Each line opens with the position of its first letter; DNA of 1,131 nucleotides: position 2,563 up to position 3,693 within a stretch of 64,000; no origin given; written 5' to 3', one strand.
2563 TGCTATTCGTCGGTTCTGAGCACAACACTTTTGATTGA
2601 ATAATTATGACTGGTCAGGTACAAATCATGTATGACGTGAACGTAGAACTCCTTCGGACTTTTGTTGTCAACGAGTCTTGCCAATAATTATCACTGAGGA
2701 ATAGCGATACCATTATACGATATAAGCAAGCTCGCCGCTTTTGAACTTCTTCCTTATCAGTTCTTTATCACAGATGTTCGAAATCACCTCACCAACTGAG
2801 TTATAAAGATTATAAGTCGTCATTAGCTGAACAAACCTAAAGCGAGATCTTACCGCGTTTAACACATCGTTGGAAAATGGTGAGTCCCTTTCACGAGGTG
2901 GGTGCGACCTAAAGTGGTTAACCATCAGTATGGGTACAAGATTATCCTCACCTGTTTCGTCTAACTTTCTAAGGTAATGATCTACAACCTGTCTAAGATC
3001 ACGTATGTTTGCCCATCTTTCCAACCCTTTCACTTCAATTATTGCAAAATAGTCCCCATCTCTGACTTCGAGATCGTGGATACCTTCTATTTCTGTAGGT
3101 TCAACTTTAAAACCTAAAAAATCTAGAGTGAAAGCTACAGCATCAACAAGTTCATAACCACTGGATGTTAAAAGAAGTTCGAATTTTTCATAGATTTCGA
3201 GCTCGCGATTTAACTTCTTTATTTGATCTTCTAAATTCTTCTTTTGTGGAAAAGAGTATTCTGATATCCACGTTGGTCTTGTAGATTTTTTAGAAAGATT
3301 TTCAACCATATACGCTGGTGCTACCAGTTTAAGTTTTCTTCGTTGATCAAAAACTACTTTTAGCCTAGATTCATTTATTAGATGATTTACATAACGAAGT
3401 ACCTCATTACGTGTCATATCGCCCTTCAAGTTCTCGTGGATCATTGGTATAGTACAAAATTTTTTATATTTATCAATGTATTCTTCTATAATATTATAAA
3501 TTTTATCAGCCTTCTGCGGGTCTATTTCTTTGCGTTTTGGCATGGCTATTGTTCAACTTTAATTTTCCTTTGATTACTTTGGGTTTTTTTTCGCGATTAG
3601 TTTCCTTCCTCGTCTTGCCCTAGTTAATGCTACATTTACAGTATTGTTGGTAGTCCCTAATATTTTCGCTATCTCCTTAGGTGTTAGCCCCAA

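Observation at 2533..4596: Abrupt ~2-kb AT-rich island between phr and the 3' end of tRNA-Glu, with no integrase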

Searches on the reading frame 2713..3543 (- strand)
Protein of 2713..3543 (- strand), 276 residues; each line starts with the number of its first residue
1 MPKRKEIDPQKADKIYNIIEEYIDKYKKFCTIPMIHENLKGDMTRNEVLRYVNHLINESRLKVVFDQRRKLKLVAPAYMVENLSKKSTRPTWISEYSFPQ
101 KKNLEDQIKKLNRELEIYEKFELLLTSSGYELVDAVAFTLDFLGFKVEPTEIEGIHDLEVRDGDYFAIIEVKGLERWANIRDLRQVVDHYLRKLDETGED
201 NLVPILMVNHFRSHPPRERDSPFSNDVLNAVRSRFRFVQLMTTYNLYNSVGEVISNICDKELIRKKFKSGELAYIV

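Call 5: search_protein_families(library=pfam, proteins=[window:2713-3543:-], max_evalue=1)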
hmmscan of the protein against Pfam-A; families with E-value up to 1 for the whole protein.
window:2713-3543:- (276 aa): 1 family
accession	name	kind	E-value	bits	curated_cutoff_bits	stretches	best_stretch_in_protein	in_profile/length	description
PF04242.18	DUF424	-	0.12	13.1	25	1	247-273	1-28/92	Protein of unknown function (DUF424)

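Call 20: search_protein_families(library=phrogs, proteins=[window:2713-3543:-], max_evalue=1)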
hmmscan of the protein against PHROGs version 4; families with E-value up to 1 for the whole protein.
window:2713-3543:- (276 aa): 2 families
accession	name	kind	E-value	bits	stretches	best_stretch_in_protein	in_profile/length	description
phrog_1378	-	unknown function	0.025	15.9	0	107-134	3-30/82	-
phrog_14308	-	unknown function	0.075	14.3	1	6-36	29-59/80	-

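Call 21: search_protein_families(library=ncbifam, proteins=[window:2713-3543:-], max_evalue=1)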
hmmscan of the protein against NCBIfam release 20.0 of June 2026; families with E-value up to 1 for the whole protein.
window:2713-3543:- (276 aa): 1 family
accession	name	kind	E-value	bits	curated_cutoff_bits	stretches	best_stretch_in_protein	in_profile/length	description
TIGR03482.1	DMSO_red_II_cha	subfamily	0.02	14.9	152.3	1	102-193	79-164/197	DMSO reductase family type II enzyme chaperone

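Call 22: search_protein_families(library=padloc, proteins=[window:2713-3543:-], max_evalue=1)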
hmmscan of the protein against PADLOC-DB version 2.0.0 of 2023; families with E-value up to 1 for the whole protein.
window:2713-3543:- (276 aa): 0 families

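Call 23: find_homologous_proteins(query=window:2713-3543:-, max_evalue=0.01)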
Query window:2713-3543:- (276 aa): 3 proteins with E <= 0.01 among 662 candidates.
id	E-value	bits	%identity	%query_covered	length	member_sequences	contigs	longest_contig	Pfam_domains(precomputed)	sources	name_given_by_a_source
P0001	9.8e-180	614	100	100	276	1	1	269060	-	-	-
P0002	1.6e-80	289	52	99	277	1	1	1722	-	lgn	-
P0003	3.0e-67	245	45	99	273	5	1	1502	-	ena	-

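Call 25: find_encoding_contigs(protein=P0002, flank=10000)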
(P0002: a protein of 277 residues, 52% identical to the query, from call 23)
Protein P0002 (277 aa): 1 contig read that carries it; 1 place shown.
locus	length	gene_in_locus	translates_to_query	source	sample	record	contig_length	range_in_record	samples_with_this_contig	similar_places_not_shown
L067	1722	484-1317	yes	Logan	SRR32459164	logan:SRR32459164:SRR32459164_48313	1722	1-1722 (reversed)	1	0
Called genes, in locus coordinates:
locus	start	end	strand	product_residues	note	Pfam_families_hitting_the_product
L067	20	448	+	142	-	-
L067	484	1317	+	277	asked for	-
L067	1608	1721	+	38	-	?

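Call 26: find_encoding_contigs(protein=P0003, flank=10000)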
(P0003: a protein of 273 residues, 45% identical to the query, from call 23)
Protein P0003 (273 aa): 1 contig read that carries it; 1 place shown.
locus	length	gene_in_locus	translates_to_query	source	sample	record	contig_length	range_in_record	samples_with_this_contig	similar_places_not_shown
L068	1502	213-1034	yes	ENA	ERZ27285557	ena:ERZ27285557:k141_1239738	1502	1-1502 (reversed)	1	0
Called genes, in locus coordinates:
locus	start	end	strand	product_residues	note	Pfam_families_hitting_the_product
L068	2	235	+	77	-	?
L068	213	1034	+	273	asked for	-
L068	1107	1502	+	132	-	?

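Call 27: find_encoding_contigs(protein=P0001, flank=10000)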
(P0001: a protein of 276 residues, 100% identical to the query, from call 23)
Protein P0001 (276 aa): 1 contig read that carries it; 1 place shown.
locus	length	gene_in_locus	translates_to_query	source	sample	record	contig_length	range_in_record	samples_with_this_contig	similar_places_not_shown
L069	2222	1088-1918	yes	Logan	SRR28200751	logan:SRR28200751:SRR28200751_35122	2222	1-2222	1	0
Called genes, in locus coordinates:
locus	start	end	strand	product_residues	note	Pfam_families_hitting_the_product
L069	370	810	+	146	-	-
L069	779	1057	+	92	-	PF08281:Sigma70_r4_2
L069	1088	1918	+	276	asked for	-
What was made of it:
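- The island is known only from this MAG and one short Logan contig (calls 23, 27).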

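Call 32: search_protein_representatives(protein=window:2713-3543:-)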
Query: 276 residues. Proteins with E-value up to 0.001 (for the whole library): 583; up to 1e-10: 100; up to 1e-30: 5. The best 150 are listed.
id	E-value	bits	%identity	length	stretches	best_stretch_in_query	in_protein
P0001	3.1e-180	613.9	100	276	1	1-276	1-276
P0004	1.2e-52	195.7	40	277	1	6-274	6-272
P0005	3.3e-49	184.4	40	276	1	13-268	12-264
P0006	4.7e-36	141.3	34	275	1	5-268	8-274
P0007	2.5e-31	125.8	46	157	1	127-269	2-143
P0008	1.7e-27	113.2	34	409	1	49-264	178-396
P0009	3.7e-27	112.1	36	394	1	73-255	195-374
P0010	4.9e-27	111.7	27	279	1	3-274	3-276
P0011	5.8e-26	108.2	29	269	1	13-271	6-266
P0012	9.8e-24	100.9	33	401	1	75-266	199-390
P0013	1.7e-23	100.1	31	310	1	51-250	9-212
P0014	4.0e-23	98.9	30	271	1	3-271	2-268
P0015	8.0e-23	97.9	33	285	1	11-271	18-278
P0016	1.5e-22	97.0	27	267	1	4-271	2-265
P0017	2.8e-22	96.2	33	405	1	84-256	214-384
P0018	4.7e-22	95.4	30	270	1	8-270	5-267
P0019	1.8e-21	93.5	27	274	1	3-256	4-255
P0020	2.2e-21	93.2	35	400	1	84-270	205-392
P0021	6.5e-21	91.7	35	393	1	79-268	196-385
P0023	3.7e-20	89.2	33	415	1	84-266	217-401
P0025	2.2e-19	86.7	39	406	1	86-269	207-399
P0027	9.9e-19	84.5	26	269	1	15-255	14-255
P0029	2.7e-18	83.1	41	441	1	81-220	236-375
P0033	1.4e-17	80.7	26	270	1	12-268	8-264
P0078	2.2e-12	63.7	33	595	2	102-273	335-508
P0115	1.6e-09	54.3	36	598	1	104-265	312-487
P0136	1.5e-08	51.1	29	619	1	88-253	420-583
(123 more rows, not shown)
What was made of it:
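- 2713..3543 (-): ORF-D, 276 aa. It has an N-terminal winged helix, a long coiled-coil helix and a C-terminal PD-(D/E)xK nuclease domain (D157, E170-x-K172). The architecture is like FokI or Mrr. The family is unnamed. There are 583 representatives at E<=1e-3 (call 32).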

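Call 33: search_protein_families(library=pfam, proteins=[P0004, P0006, P0008, P0009, P0012, P0029, P0078, P0115, P0136, P0010], max_evalue=0.01)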
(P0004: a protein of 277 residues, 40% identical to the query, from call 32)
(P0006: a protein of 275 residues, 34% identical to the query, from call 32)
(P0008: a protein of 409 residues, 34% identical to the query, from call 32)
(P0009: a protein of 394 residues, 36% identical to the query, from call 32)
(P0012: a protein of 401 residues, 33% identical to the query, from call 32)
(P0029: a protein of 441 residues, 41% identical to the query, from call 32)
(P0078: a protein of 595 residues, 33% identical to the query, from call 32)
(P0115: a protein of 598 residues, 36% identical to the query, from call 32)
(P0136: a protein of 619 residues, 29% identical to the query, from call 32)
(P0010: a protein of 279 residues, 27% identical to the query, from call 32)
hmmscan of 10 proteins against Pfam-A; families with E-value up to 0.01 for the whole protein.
P0004 (277 aa): 0 families

P0006 (275 aa): 0 families

P0008 (409 aa): 0 families

P0009 (394 aa): 0 families

P0012 (401 aa): 0 families

P0029 (441 aa): 0 families

P0078 (595 aa): 0 families

P0115 (598 aa): 0 families

P0136 (619 aa): 7 families
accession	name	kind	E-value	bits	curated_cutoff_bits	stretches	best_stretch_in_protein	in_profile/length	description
PF00158.32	Sigma54_activat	-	1.5e-32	113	20.2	1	156-312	1-160/168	Sigma-54 interaction domain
PF00072.30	Response_reg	-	2.4e-16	60.3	30.2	1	3-117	1-104/111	Response regulator receiver domain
PF25601.1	AAA_lid_14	-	1.5e-15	57.3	27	1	325-392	1-72/87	AAA+ ATPase lid domain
PF14532.12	Sigma54_activ_2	-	4.9e-13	49.9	25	1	157-324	1-138/138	Sigma-54 interaction domain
PF04471.18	Mrr_cat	-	0.00029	21.4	21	1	461-542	7-87/115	Restriction endonuclease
PF13191.12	AAA_16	-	0.0008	20.4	32.6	1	156-232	2-87/167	AAA ATPase domain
PF06745.19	ATPase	-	0.0053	16.6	26.6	0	179-244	21-86/231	KaiC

P0010 (279 aa): 0 families
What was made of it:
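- On Mrr-like type IV restriction enzyme: Only the distant relative P0136 reaches Mrr_cat, at 21.4 bits (call 33).
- Closest known: FokI. Same: A distant family member hits Pfam Mrr_cat (call 33).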

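Call 36: search_solved_structures(query=A3, max_evalue=1)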
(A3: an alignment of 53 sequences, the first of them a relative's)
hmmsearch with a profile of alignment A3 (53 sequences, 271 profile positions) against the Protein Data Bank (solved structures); distinct sequences matched with E-value up to 1: 21.
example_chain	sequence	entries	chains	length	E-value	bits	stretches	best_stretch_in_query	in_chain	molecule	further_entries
8up5_P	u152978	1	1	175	0.00012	24.7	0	153-192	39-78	KEOPS complex subunit Pcc1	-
3nrv_A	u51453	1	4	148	0.021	17.4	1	28-111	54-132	Putative transcriptional regulator (MarR/EmrR family)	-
8b9x_A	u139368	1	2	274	0.032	16.8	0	36-70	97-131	DDRGK domain-containing protein 1,E3 UFM1-protein ligase 1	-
1lea_A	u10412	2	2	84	0.057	16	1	8-66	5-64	LEXA REPRESSOR DNA BINDING DOMAIN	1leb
4egy_A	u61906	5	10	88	0.058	15.9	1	12-61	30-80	Arabinose metabolism transcriptional repressor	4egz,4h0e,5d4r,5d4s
2dk5_A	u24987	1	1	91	0.08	15.5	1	6-75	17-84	DNA-directed RNA polymerase III 39 kDa polypeptide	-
7nwg_a2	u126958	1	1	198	0.16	14.5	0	25-72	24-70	ribosomal protein eS25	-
7r81_a2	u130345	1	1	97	0.18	14.4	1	24-72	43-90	40S ribosomal protein S25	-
4lb5_A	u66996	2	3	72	0.2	14.2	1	12-68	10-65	Protein kinase containing Z-DNA binding domains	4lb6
5j6x_A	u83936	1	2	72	0.2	14.2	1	12-68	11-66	Z-DNA binding protein kinase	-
8unk_P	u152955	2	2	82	0.23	14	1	153-192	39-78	KEOPS complex Pcc1-like subunit | KEOPS complex subunit Pcc1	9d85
7a6h_P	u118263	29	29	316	0.26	13.8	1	6-75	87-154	DNA-directed RNA polymerase III subunit RPC6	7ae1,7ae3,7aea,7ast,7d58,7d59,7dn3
1gef_A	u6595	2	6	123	0.26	13.8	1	122-174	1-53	HOLLIDAY JUNCTION RESOLVASE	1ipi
3enc_A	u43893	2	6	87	0.27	13.8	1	153-192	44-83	protein PCC1 | uncharacterized protein PF2011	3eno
5jmv_D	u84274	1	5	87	0.27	13.8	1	153-192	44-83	Uncharacterized protein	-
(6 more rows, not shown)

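Call 41: find_encoding_contigs(protein=P0004, flank=10000)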
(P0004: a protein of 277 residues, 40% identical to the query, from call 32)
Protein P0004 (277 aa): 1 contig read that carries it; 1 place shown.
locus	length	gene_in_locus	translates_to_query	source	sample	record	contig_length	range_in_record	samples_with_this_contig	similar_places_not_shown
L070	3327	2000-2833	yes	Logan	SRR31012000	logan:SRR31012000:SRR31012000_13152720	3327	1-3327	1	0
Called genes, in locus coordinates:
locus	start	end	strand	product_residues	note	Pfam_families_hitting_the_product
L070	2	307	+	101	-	?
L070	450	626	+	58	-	-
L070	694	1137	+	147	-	-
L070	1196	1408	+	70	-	-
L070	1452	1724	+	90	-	-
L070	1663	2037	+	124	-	-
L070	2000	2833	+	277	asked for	-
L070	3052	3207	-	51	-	-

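Call 42: find_encoding_contigs(protein=P0005, flank=10000)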
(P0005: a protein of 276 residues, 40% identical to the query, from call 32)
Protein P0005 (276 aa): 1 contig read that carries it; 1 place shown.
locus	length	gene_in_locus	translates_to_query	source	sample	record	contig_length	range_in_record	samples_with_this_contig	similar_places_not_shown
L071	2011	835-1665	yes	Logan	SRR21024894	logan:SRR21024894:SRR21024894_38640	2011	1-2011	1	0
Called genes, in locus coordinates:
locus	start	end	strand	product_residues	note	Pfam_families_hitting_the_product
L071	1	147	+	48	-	?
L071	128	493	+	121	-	PF01978:TrmB (weak), PF13412:HTH_24 (weak)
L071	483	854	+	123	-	PF13518:HTH_28, PF13551:HTH_29 (weak)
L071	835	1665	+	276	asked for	-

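Call 43: predict_structure(alignment_id=A3)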
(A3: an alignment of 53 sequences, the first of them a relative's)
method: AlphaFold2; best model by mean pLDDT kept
length: 276 residues; sequences in the alignment: 53
mean_pLDDT: 95.8   pTM: 0.82
mean pLDDT of the five models: 95.8, 95.8, 95.3, 95.3, 94.7
residues with pLDDT >= 90: 258; 70-90: 17; 50-70: 1; < 50: 0
segments of 3 or more residues with pLDDT < 50: none
pLDDT, mean of each block of 10 residues (from residue 1): 91 98 95 96 96 98 95 97 86 94 95 97 97 98 97 87 98 98 97 95 98 96 98 98 98 98 98 90
secondary structure, 60 per line:
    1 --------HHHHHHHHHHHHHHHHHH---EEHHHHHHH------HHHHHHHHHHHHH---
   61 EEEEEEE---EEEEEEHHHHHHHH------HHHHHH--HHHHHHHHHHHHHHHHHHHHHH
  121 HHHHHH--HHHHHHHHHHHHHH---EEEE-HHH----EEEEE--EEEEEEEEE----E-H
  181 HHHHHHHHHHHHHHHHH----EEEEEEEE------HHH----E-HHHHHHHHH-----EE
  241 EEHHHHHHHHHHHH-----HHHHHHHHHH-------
elements in order: H9-26 H32-38 H45-57 E61-67 E71-76 H77-84 H91-96 H99-126 H129-142 E146-149 E158-162 E165-173 H180-197 E202-209 H225-233 E239-242 H243-254 H260-269
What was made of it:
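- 2713..3543 (-): AlphaFold2 mean pLDDT is 95.8 (call 43).
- On PD-(D/E)xK nuclease superfamily (ORF-D C-terminal domain): The AF2 model has pLDDT 95.8 with H129-142, E146-149, E158-162, E165-173, H180-197 and E202-209 (call 43).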

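Call 46: fold_search(model_id=the predicted structure, library=pdb)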
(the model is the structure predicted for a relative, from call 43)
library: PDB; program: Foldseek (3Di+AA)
matches with E <= 10: 1364; with E <= 0.001: 1
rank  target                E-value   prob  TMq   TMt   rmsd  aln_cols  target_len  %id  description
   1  1fok_A                6.0e-04  1.00  0.35  0.19  15.4       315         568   13  STRUCTURE OF RESTRICTION ENDONUCLEASE FOKI BOUND TO DNA (released 1997-12-03)
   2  2ewf                  1.3e-03  0.99  0.37  0.19  15.2       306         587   12  Crystal structure of the site-specific DNA nickase N.BspD6I (released 2006-11-21)
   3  6qnz_B                2.1e-03  0.99  0.36  0.19  16.8       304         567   12  Crystal structure of the site-specific DNA nickase N.BspD6I E418A Mutant (released 2020-03-04)
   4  2eo0_B                3.9e-03  0.99  0.24  0.48  10.3       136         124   15  Crystal Structure of Holliday Junction Resolvase ST1444 (released 2007-10-02)
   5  8z4i_A                4.4e-03  0.93  0.27  0.20  13.8       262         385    9  crystal structure of Cdn1 in complex with cA3 (released 2026-02-04)
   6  1y88                  6.3e-03  1.00  0.31  0.45   9.5       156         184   14  Crystal Structure of Protein of Unknown Function AF1548 (released 2004-12-21)
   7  1gef_A                6.7e-03  0.99  0.23  0.48   9.8       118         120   19  Crystal structure of the archaeal holliday junction resolvase HJC (released 2001-03-21)
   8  4eju_B                8.0e-03  1.00  0.20  0.34  10.4       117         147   19  Staphylococcus epidermidis TcaR full length (released 2013-05-08)
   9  4ld5_C                8.5e-03  1.00  0.21  0.40  11.2       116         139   14  Crystal structure of MepR Q18P mutant from multidrug resistant S. aureus clinical isolate (released 2013-09-11)
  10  5yhy                  8.5e-03  1.00  0.20  0.36  13.6       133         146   14  Structure of Lactococcus lactis ZitR, C30S mutant (released 2017-12-06)
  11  1gef_D                8.5e-03  0.98  0.22  0.50   9.0       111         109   21  Crystal structure of the archaeal holliday junction resolvase HJC (released 2001-03-21)
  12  3eco_A                9.1e-03  1.00  0.20  0.37  10.6       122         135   16  Crystal structure of MepR, a transcription regulator of the Staphylococcus aureus multidrug efflux pump MepA (released 2009-02-10)
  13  2dk5_MODEL_1_A        1.1e-02  1.00  0.21  0.57   7.3        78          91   20  Solution structure of Winged-Helix domain in RNA polymerase III 39KDa polypeptide (released 2006-10-06)
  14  3ov8                  1.1e-02  1.00  0.21  0.59  10.1        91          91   13  Crystal structure of AF1382 from Archaeoglobus fulgidus, High resolution (released 2011-11-16)
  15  4ld5_E                1.1e-02  0.99  0.20  0.37  11.5       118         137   13  Crystal structure of MepR Q18P mutant from multidrug resistant S. aureus clinical isolate (released 2013-09-11)
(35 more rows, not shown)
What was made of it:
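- On PD-(D/E)xK nuclease superfamily (ORF-D C-terminal domain): Foldseek hits FokI, Hjc, AF1548 and HindIII (call 46).
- Closest known: FokI. Same: FokI and N.BspD6I are the top full-length Foldseek matches (call 46).
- The nuclease has a sequence-reading winged helix joined to a FokI-like cleavage domain (calls 43, 46).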

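Call 48: find_related_loci(query=A4, collection=viral_contigs, flank=10000)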
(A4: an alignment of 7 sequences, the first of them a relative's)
Query A4 (276 aa) in viral_contigs; peptide patterns used: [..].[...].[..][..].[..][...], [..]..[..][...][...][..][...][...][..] (x = any residue, [..] = any of these).
100 stretches matched a pattern, but none encodes a relative of the query by tblastn (E <= 1e-3).

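Call 51: find_related_loci(query=A5, collection=metagenome_contigs, flank=10000)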
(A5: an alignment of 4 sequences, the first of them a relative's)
Query A5 (276 aa) in metagenome_contigs; peptide patterns used: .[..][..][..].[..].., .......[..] (x = any residue, [..] = any of these).
600 stretches matched a pattern (row limit reached: there are more); 2 encode a relative of the query (tblastn E <= 1e-3); 2 distinct loci.
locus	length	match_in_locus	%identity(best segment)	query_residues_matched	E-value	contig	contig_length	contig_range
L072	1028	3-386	47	146-273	1e-37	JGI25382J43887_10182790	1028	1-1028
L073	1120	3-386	47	146-273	2e-37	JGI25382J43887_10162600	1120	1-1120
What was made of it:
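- Tried and rejected: The JGI metagenome scan returned only two contigs of about 1 kb (call 51).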
